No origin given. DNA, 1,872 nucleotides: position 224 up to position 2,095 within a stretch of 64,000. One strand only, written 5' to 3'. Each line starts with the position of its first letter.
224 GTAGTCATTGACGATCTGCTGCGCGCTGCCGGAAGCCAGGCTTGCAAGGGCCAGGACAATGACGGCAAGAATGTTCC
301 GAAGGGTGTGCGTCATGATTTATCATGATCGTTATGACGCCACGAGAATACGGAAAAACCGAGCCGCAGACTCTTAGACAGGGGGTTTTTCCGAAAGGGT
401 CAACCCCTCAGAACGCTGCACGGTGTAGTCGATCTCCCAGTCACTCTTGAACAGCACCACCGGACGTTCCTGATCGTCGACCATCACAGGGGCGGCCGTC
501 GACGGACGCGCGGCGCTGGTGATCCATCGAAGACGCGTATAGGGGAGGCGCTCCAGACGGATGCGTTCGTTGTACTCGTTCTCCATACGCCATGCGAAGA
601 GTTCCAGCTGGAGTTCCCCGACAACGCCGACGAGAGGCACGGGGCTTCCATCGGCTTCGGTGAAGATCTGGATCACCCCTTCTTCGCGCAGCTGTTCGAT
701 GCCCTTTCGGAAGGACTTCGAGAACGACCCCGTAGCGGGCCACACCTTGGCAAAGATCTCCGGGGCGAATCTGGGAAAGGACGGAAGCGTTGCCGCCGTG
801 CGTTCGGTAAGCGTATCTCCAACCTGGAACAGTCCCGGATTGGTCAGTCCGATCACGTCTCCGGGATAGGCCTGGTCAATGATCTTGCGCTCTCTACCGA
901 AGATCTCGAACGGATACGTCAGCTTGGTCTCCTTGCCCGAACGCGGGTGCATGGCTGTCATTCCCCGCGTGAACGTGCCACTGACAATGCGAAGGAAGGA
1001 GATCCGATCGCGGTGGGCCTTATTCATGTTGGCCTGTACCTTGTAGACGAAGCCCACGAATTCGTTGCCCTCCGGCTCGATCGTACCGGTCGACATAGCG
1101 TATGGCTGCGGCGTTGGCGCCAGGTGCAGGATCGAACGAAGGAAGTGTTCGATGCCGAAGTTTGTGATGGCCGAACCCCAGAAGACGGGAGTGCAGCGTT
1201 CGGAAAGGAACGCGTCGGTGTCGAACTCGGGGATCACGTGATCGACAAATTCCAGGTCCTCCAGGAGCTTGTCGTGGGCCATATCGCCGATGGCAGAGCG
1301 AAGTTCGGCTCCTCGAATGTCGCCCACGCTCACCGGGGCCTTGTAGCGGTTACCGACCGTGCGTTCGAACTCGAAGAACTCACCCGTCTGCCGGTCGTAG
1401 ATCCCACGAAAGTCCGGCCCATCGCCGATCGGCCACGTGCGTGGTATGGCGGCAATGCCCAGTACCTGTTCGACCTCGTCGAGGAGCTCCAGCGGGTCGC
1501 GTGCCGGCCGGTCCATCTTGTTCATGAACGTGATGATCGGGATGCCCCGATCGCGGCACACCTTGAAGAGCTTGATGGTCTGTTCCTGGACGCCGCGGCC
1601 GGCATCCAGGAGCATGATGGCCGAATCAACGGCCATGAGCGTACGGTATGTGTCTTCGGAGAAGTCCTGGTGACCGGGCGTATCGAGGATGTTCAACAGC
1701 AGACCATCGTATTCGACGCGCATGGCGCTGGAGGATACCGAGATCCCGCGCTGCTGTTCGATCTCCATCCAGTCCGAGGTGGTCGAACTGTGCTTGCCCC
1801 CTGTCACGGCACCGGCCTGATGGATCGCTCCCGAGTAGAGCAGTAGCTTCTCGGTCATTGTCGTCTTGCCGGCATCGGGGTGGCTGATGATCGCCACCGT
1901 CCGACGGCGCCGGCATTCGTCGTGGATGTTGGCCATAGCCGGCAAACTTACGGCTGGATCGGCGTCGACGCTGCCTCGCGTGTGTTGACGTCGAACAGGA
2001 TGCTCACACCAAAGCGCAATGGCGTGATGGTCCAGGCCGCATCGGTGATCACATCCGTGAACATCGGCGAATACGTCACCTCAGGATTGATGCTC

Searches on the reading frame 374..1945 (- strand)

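Call 18: search_protein_families(library=pfam, proteins=[window:374-1945:-], max_evalue=0.01)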
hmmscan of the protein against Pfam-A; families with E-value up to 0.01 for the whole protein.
window:374-1945:- (523 aa): 5 families
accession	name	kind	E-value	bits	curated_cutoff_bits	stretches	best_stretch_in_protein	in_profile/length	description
PF00009.33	GTP_EFTU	-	5.7e-52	176.5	26.5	1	13-277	2-187/188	Elongation factor Tu GTP binding domain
PF16658.11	RF3_C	-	2.1e-33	115.4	40.1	1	389-508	3-131/132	Class II release factor RF3, C-terminal domain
PF22042.2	EF-G_D2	-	7.6e-21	74.5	27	1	296-381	2-83/84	Elongation factor G domain 2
PF03144.31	GTP_EFTU_D2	-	1.5e-05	25.8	30.3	1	314-380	2-73/73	Elongation factor Tu domain 2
PF01926.29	MMR_HSR1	-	2e-05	25.1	21.9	1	16-143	1-113/113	50S ribosome-binding GTPase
